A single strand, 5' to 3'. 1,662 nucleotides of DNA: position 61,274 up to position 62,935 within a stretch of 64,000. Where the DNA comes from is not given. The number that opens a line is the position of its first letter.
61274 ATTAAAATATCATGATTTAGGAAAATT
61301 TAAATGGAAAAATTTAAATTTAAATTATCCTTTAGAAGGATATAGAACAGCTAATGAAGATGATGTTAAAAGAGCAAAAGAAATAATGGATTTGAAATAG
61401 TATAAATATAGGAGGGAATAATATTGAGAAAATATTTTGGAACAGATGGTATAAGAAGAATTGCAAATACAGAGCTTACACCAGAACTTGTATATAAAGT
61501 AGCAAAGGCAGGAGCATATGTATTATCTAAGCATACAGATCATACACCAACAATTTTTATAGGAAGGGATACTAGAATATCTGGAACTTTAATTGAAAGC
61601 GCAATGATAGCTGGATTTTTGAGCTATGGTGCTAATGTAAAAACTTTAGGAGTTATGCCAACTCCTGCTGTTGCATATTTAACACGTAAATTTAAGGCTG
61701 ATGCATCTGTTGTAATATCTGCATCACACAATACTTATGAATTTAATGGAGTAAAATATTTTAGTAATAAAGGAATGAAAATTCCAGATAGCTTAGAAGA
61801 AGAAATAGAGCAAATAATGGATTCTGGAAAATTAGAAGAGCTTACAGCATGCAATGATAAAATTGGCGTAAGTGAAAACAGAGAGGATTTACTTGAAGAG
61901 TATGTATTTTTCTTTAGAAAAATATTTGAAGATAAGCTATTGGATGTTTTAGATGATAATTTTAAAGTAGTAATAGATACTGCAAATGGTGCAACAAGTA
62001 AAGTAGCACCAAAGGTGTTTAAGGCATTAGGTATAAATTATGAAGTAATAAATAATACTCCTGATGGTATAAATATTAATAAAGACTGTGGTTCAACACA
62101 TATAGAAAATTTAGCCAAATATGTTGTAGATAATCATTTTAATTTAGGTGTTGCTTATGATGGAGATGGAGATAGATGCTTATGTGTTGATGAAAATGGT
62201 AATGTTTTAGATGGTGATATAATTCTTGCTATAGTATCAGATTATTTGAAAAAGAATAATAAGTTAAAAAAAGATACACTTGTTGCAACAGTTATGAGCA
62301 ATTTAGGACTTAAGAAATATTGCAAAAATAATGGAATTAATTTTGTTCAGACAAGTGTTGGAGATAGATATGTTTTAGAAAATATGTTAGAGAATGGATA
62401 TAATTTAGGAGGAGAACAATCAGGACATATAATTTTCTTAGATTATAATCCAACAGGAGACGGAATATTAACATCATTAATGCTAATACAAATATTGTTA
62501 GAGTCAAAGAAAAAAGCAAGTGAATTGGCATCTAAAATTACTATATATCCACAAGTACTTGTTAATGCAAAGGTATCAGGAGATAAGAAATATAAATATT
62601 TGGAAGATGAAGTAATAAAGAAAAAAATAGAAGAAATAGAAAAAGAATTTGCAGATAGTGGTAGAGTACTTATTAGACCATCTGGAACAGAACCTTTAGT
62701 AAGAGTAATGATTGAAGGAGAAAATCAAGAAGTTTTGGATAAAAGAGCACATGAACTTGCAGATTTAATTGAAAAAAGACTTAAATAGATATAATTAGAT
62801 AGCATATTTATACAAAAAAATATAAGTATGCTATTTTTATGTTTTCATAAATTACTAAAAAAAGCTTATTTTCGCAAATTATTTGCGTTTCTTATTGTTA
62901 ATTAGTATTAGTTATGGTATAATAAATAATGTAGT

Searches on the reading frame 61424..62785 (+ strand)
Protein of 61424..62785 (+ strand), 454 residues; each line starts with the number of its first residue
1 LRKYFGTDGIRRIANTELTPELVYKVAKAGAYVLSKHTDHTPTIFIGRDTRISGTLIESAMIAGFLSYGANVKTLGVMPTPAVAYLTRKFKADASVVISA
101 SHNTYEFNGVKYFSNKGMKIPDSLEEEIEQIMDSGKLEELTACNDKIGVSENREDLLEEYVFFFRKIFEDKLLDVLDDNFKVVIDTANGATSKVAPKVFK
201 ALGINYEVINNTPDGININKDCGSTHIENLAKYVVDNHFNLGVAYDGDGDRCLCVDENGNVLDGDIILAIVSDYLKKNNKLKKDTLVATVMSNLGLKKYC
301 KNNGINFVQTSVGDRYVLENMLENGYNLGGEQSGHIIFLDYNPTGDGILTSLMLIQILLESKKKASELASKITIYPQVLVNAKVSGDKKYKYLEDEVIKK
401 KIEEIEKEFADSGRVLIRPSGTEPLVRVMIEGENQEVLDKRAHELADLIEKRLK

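Call 57: search_protein_families(library=pfam, proteins=[window:61424-62785:+], max_evalue=0.00001)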
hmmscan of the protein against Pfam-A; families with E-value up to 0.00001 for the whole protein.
window:61424-62785:+ (454 aa): 4 families
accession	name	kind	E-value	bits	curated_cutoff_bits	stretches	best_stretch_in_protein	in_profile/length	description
PF02878.22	PGM_PMM_I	-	1.1e-43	148.6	22.5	1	2-136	1-135/138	Phosphoglucomutase/phosphomannomutase, alpha/beta/alpha domain I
PF02880.22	PGM_PMM_III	-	3.4e-38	130.7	20.7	1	263-371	1-110/115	Phosphoglucomutase/phosphomannomutase, alpha/beta/alpha domain III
PF00408.26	PGM_PMM_IV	-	1.6e-18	66.9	23.1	1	379-447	1-67/68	Phosphoglucomutase/phosphomannomutase, C-terminal domain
PF02879.22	PGM_PMM_II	-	1.4e-15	58.1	29.3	1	175-259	16-103/103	Phosphoglucomutase/phosphomannomutase, alpha/beta/alpha domain II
